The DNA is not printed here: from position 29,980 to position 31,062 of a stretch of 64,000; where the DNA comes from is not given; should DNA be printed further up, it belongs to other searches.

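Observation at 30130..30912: Stand-alone EAL phosphodiesterase genetically linked to the fimbrial operon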

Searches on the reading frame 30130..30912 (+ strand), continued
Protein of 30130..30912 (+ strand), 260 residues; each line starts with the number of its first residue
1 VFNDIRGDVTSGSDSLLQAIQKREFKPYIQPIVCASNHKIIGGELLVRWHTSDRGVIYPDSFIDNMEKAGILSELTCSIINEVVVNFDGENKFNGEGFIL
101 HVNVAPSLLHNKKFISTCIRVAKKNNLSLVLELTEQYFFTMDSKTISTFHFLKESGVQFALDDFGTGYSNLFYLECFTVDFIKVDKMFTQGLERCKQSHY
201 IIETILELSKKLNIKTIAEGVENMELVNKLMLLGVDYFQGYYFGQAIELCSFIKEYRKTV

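Call 50: search_dna_similar(query=window:30130-30912:+, collection=plasmids, mode=protein, max_rows=30, rows=spread, max_evalue=1e-30)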
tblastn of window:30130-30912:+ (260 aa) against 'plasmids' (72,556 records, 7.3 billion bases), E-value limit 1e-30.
Records with a match: 515; places in all: 544; records where one place covers at least 80% of the query: 509.
Best place of each record, by identity: <60% 515.
By first word of the organism name: Salmonella 192; Escherichia 139; Serratia 41; Klebsiella 21; Enterobacter 19; Clostridium 9; Vibrio 8; Rhizobium 7; Pantoea 7; Burkholderia 7; and 32 more.
By predicted mobility (MOB-suite, as given by PLSDB): conjugative 293; non-mobilizable 134; mobilizable 88.
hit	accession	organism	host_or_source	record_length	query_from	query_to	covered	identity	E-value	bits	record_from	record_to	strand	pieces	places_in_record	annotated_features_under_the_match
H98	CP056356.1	Escherichia coli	culture,Wastewater influent sample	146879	13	256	92%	48.1%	1e-52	232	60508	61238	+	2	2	none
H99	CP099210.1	Escherichia coli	culture,Pooled soil sample collected ...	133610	13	257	94%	44.9%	4e-61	214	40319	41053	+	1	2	EAL domain-containing protein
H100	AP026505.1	Escherichia coli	whole organism,animal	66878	13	254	93%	43.8%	1e-60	213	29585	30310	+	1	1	cyclic di-GMP phosphodiesterase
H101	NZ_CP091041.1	Escherichia coli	pig,cell culture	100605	6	256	97%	36.7%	2e-44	166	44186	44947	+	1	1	cyclic diguanylate phosphodiesterase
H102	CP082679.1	Salmonella enterica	Chicken Legs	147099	7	256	96%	35.3%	9e-47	173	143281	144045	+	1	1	EAL domain-containing protein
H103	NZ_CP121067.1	Salmonella enterica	Homo sapiens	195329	7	256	96%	35.3%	9e-47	173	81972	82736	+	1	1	EAL domain-containing protein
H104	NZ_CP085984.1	Salmonella enterica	-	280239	7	256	96%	35.3%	9e-47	173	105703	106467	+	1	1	EAL domain-containing protein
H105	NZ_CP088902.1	Salmonella enterica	Homo sapiens,blood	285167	7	256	96%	35.3%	9e-47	173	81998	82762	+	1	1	EAL domain-containing protein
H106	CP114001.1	Salmonella enterica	Homo sapiens,human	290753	7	256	96%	35.3%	9e-47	173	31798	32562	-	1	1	EAL domain-containing protein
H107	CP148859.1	Salmonella enterica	Dog,single cell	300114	7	256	96%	35.3%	9e-47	173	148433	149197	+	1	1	EAL domain-containing protein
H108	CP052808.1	Salmonella enterica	Chicken thighs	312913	7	256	96%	35.3%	9e-47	173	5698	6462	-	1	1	EAL domain-containing protein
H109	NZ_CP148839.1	Salmonella enterica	Chicken,single cell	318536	7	256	96%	35.3%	9e-47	173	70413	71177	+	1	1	EAL domain-containing protein | hypothetical protein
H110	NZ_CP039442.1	Salmonella enterica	chicken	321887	7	256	96%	35.3%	9e-47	173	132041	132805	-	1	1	EAL domain-containing protein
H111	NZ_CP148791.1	Salmonella enterica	-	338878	7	256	96%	35.3%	9e-47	173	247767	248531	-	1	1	EAL domain-containing protein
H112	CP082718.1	Salmonella enterica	chicken breast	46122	15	255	93%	36.1%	8e-41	156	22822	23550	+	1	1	EAL domain-containing protein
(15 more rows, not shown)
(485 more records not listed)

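Call 51: get_annotated_region(hit=H100, flank=12000)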
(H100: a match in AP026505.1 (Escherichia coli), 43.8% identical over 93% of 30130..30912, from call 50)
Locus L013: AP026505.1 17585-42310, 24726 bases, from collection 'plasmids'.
description: Escherichia coli TUM9812 plasmid pMTY9812_NA1 DNA, complete sequence
organism: Escherichia coli (NCBI taxid 562)
taxonomy: Bacteria; Pseudomonadota; Gammaproteobacteria; Enterobacterales; Enterobacteriaceae; Escherichia; Escherichia coli
host: -; source: whole organism,animal; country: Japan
typing (MOB-suite, as given by PLSDB): mobilizable; replicon IncFIA,IncFIA,IncFIB,IncFII
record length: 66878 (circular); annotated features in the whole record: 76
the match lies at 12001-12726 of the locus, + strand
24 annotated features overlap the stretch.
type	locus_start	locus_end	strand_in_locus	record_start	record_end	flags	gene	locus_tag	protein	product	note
CDS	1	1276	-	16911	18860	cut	-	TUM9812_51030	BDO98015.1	macrolide ABC transporter permease/ATP-binding protein MacB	-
CDS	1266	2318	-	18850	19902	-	-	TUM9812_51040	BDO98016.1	macrolide transporter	-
CDS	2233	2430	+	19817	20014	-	-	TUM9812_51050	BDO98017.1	hypothetical protein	-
CDS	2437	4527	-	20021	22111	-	-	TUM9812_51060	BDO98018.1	ABC transporter ATP-binding protein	-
CDS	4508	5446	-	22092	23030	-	-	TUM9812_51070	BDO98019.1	ABC transporter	-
CDS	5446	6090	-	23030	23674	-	-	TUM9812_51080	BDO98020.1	thiol:disulfide interchange protein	-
CDS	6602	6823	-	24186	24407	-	-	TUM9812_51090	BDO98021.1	hypothetical protein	-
CDS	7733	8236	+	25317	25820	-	insB_5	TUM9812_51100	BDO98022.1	transposase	-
CDS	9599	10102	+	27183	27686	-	insB_6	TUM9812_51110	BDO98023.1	transposase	-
CDS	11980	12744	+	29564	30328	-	-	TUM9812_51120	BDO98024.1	cyclic di-GMP phosphodiesterase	-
CDS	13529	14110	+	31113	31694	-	-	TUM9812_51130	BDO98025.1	histidine phosphatase family protein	-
CDS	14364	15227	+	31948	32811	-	-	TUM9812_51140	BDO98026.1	alpha/beta hydrolase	-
CDS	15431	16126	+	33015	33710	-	-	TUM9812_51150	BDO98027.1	alpha/beta hydrolase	-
CDS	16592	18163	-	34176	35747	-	-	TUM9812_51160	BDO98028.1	IS66 family transposase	-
CDS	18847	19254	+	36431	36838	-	-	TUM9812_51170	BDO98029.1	hypothetical protein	-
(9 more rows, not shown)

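Call 52: get_annotated_region(hit=H102, flank=10000)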
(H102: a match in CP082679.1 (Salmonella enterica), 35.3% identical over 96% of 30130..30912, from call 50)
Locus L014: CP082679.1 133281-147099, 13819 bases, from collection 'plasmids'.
description: Salmonella enterica subsp. enterica serovar Typhimurium strain CVM N18S0645 plasmid pN18S0645-1
organism: Salmonella enterica (NCBI taxid 90371)
taxonomy: Bacteria; Pseudomonadota; Gammaproteobacteria; Enterobacterales; Enterobacteriaceae; Salmonella; Salmonella enterica
host: -; source: Chicken Legs; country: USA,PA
typing (MOB-suite, as given by PLSDB): mobilizable; replicon IncC; mating-pair formation MPF_F
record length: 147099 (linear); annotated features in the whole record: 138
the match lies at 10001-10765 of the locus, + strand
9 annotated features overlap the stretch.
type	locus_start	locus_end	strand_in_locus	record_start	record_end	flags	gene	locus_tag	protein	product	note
CDS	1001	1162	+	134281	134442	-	-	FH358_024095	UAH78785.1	hypothetical protein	-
CDS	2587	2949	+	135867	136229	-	-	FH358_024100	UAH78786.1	hypothetical protein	-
CDS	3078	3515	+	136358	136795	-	-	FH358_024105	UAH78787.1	CaiF/GrlA family transcriptional regulator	-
CDS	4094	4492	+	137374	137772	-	-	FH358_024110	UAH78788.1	hypothetical protein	-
CDS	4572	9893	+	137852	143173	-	-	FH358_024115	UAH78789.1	autotransporter-associated beta strand repeat-containing protein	-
CDS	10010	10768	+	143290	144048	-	-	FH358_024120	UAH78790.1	EAL domain-containing protein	-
CDS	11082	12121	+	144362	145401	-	-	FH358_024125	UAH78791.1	IS3 family transposase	-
CDS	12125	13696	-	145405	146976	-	-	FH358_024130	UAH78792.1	IS66 family transposase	-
CDS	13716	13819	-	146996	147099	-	-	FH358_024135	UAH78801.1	IS66 family insertion sequence element accessory protein TnpB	-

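Call 53: get_annotated_region(hit=H101, flank=10000)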
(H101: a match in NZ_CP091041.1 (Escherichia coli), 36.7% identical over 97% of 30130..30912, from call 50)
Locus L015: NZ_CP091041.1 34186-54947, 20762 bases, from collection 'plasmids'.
description: Escherichia coli strain W25K plasmid unnamed2, complete sequence
organism: Escherichia coli (NCBI taxid 562)
taxonomy: Bacteria; Pseudomonadota; Gammaproteobacteria; Enterobacterales; Enterobacteriaceae; Escherichia; Escherichia coli
host: -; source: pig,cell culture; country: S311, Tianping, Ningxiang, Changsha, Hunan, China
typing (MOB-suite, as given by PLSDB): conjugative; replicon IncFIB,IncFIC,IncI1; relaxase MOBF; mating-pair formation MPF_F
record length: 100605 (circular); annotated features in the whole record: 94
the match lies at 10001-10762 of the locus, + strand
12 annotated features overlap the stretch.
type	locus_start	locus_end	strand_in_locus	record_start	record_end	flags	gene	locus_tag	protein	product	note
CDS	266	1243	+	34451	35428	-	-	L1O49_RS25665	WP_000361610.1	RepB family plasmid replication initiator protein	GO:0006270 - DNA replication initiation [Evidence IEA]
CDS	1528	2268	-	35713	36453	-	-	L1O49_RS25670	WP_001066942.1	tyrosine-type recombinase/integrase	-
CDS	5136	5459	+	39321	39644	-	-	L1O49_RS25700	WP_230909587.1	MarR family transcriptional regulator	GO:0006355 - regulation of DNA-templated transcription [Evidence IEA]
CDS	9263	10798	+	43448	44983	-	-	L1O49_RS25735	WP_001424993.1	cyclic diguanylate phosphodiesterase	-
CDS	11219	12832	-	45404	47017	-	-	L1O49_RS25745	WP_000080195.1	IS66-like element ISEc23 family transposase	-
CDS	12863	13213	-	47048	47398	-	tnpB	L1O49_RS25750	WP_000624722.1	IS66 family insertion sequence element accessory protein TnpB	-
CDS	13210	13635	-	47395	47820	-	-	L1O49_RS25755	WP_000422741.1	transposase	-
predicted_resistance_gene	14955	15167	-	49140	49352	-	stb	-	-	heat-stable enterotoxin ST-II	predicted by amrfinderplus; class ; identity 100.0%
predicted_resistance_gene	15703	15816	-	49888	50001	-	astA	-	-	heat-stable enterotoxin EAST1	predicted by amrfinderplus; class ; identity 100.0%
CDS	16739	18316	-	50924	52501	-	-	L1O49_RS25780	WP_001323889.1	PAS domain-containing methyl-accepting chemotaxis protein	-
CDS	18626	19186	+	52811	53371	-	-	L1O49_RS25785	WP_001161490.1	recombinase family protein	-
CDS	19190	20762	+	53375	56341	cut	-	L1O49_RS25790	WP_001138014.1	Tn3-like element TnAs1 family transposase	-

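Call 54: find_encoding_contigs(protein=P0020, flank=10000, max_places=1)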
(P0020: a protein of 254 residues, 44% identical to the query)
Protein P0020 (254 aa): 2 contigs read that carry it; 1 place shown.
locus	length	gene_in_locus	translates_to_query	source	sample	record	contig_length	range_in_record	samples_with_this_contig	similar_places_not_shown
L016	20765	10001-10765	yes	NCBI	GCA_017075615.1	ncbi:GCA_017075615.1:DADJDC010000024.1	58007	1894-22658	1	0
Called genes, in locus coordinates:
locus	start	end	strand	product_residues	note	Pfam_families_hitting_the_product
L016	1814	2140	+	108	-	PF03333:PapB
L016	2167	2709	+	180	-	PF27684:K88_fimbrial_pA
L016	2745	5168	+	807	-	PF13954:PapC_N, PF00577:Usher, PF13953:PapC_C (weak)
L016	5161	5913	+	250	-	PF00345:PapD_N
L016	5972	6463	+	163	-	PF17547:DUF5462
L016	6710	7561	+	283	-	PF02432:Fimbrial_K88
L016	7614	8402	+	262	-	PF02432:Fimbrial_K88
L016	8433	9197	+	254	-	PF02432:Fimbrial_K88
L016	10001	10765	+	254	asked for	PF00563:EAL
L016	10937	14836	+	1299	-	PF02395:Peptidase_S6, PF24078:Beta-sol_PIC_HAP1_IgA0_2nd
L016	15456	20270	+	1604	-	PF03497:Anthrax_toxA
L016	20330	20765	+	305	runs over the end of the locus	PF07737:ATLF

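Call 55: find_encoding_contigs(protein=P0014, flank=10000, max_places=1)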
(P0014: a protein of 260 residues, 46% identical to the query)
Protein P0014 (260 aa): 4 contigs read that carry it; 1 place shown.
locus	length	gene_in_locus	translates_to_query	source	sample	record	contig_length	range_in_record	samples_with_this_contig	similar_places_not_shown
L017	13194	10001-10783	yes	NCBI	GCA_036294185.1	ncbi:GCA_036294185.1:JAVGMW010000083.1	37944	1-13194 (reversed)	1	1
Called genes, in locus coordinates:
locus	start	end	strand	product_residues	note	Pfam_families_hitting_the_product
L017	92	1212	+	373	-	PF01527:HTH_Tnp_1, PF13518:HTH_28 (weak), PF13551:HTH_29 (faint), PF13276:HTH_21, PF00665:rve, PF13683:rve_3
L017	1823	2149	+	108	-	PF03333:PapB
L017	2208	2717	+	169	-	PF27684:K88_fimbrial_pA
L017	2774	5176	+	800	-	PF13954:PapC_N, PF00577:Usher, PF13953:PapC_C (weak)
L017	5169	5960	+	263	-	PF00345:PapD_N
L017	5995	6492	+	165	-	PF17547:DUF5462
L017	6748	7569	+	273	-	PF02432:Fimbrial_K88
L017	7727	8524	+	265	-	PF02432:Fimbrial_K88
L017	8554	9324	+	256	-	PF02432:Fimbrial_K88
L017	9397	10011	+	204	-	-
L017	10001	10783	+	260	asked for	PF00563:EAL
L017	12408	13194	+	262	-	PF02796:HTH_7, PF13384:HTH_23 (weak), PF13936:HTH_38, PF15978:TnsD (weak), PF08281:Sigma70_r4_2 (faint), PF00665:rve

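Call 56: find_encoding_contigs(protein=P0066, flank=10000, max_places=1)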
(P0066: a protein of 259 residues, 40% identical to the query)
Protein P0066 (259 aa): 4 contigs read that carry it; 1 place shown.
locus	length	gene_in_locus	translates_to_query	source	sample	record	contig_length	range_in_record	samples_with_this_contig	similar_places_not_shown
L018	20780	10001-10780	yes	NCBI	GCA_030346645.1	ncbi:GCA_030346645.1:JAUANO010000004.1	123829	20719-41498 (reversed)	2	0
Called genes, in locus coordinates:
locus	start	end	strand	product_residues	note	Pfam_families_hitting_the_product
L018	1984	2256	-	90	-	-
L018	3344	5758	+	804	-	PF13954:PapC_N, PF00577:Usher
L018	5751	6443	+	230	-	PF00345:PapD_N, PF02753:PapD_C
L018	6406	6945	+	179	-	-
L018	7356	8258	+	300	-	-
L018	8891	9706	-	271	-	PF12833:HTH_18, PF00165:HTH_AraC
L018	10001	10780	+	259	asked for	PF00563:EAL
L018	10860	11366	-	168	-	PF00578:AhpC-TSA, PF08534:Redoxin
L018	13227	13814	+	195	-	PF00665:rve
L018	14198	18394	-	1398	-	-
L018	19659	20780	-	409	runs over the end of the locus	PF01527:HTH_Tnp_1, PF13276:HTH_21, PF00665:rve, PF13683:rve_3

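Call 57: find_encoding_contigs(protein=P0081, flank=10000, max_places=1)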
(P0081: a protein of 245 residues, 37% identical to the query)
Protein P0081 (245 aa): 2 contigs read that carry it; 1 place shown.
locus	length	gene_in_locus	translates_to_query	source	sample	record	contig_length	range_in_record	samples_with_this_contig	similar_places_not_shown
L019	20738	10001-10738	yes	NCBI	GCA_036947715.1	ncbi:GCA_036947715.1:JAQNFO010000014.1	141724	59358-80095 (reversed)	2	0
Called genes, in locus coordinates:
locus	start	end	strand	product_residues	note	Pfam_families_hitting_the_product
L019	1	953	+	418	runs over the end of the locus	PF25919:BSH_CusB (faint), PF00364:Biotin_lipoyl (faint), PF25973:BSH_CzcB (weak), PF25994:HH_AprE (weak), PF26002:Beta-barrel_AprE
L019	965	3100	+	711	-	PF03412:Peptidase_C39, PF00664:ABC_membrane, PF00005:ABC_tran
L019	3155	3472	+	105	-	-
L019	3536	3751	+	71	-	-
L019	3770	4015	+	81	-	-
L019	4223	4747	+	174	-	PF00419:Fimbrial, PF16970:FimA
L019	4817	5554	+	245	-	PF00345:PapD_N, PF02753:PapD_C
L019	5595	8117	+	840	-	PF13954:PapC_N, PF00577:Usher, PF13953:PapC_C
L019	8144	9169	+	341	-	PF00419:Fimbrial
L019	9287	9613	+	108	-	PF19180:DUF5862 (weak)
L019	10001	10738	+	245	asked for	PF00563:EAL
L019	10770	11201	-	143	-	-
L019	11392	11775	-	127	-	PF04076:BOF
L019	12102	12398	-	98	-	PF01381:HTH_3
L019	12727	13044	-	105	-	PF13560:HTH_31, PF12844:HTH_19, PF01381:HTH_3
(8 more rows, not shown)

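Call 73: predict_structure(alignment_id=A2)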
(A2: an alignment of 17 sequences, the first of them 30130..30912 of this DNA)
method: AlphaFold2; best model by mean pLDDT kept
length: 260 residues; sequences in the alignment: 17
mean_pLDDT: 90.8   pTM: 0.89
mean pLDDT of the five models: 90.8, 90.6, 90.1, 89.9, 89.3
residues with pLDDT >= 90: 212; 70-90: 27; 50-70: 13; < 50: 8
segments of 3 or more residues with pLDDT < 50: 1-8
pLDDT, mean of each block of 10 residues (from residue 1): 42 84 96 95 96 91 92 96 83 70 96 97 89 95 96 97 95 94 97 94 98 98 96 97 93 82
secondary structure, 60 per line:
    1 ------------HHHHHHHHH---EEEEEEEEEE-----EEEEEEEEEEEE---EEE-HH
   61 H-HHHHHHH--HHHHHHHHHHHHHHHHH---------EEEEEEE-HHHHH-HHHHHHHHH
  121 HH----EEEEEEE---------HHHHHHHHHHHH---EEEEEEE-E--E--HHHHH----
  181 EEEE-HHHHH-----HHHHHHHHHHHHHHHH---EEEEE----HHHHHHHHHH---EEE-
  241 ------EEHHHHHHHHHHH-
elements in order: H13-21 E25-34 E40-51 E55-57 H63-69 H72-88 E98-104 H106-110 H112-122 E127-133 H143-154 E158-164 H172-176 E181-184 H186-190 H196-211 E215-219 H224-233 E237-239 H249-259

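Call 77: fold_search(model_id=the predicted structure, library=pdb)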
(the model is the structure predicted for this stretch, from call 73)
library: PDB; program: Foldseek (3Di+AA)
matches with E <= 10: 1298; with E <= 0.001: 105
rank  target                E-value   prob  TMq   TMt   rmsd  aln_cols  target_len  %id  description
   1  4lyk_D                4.6e-25  1.00  0.90  0.93   1.5       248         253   33  Crystal structure of the EAL domain of c-di-GMP specific phosphodiesterase YahA in complex with activating cofactor Mg (released 2014-01-29)
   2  4lyk_C                4.9e-25  1.00  0.90  0.93   1.5       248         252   33  Crystal structure of the EAL domain of c-di-GMP specific phosphodiesterase YahA in complex with activating cofactor Mg (released 2014-01-29)
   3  4lyk_A                1.2e-24  1.00  0.90  0.92   1.5       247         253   33  Crystal structure of the EAL domain of c-di-GMP specific phosphodiesterase YahA in complex with activating cofactor Mg (released 2014-01-29)
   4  4y9m                  1.1e-23  1.00  0.86  0.87   2.7       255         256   34  PA3825-EAL Metal-Free-Apo Structure (released 2016-03-09)
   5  5mf5                  2.0e-23  1.00  0.89  0.91   1.9       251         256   34  PA3825-EAL Mg-CdG Structure (released 2016-12-21)
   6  4y9o                  2.2e-23  1.00  0.86  0.88   2.7       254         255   34  PA3825-EAL Metal-Free-Apo Structure - Manganese Co-crystallisation (released 2016-09-14)
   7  5mfu                  2.4e-23  1.00  0.90  0.92   1.9       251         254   34  PA3825-EAL Mn-pGpG Structure (released 2017-03-01)
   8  4kie                  3.9e-23  1.00  0.86  0.86   2.3       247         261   33  Crystal structure of the EAL domain of c-di-GMP specific phosphodiesterase YahA (released 2014-01-29)
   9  6hq5_B                9.9e-23  1.00  0.82  0.58   3.3       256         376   28  Structure of EAL Enzyme Bd1971 - cAMP and cyclic-di-GMP bound form (released 2019-07-31)
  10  4lj3_A                1.6e-22  1.00  0.88  0.89   2.0       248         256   33  Crystal structure of the EAL domain of c-di-GMP specific phosphodiesterase YahA in complex with substrate c-di-GMP and (released 2014-01-29)
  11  4y9p_B                3.6e-22  1.00  0.87  0.90   2.0       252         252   33  PA3825-EAL Ca-CdG Structure (released 2016-03-09)
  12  6hq4_B                5.5e-22  1.00  0.82  0.59   3.3       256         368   28  Structure of EAL enzyme Bd1971 - cAMP bound form (released 2019-07-31)
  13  4y8e_B                5.9e-22  1.00  0.86  0.88   2.1       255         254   33  PA3825-EAL Ca-Apo Structure (released 2016-03-02)
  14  4y9p_A                1.8e-21  1.00  0.82  0.85   2.8       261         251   31  PA3825-EAL Ca-CdG Structure (released 2016-03-09)
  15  4y8e_A                2.0e-21  1.00  0.83  0.85   3.0       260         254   31  PA3825-EAL Ca-Apo Structure (released 2016-03-02)
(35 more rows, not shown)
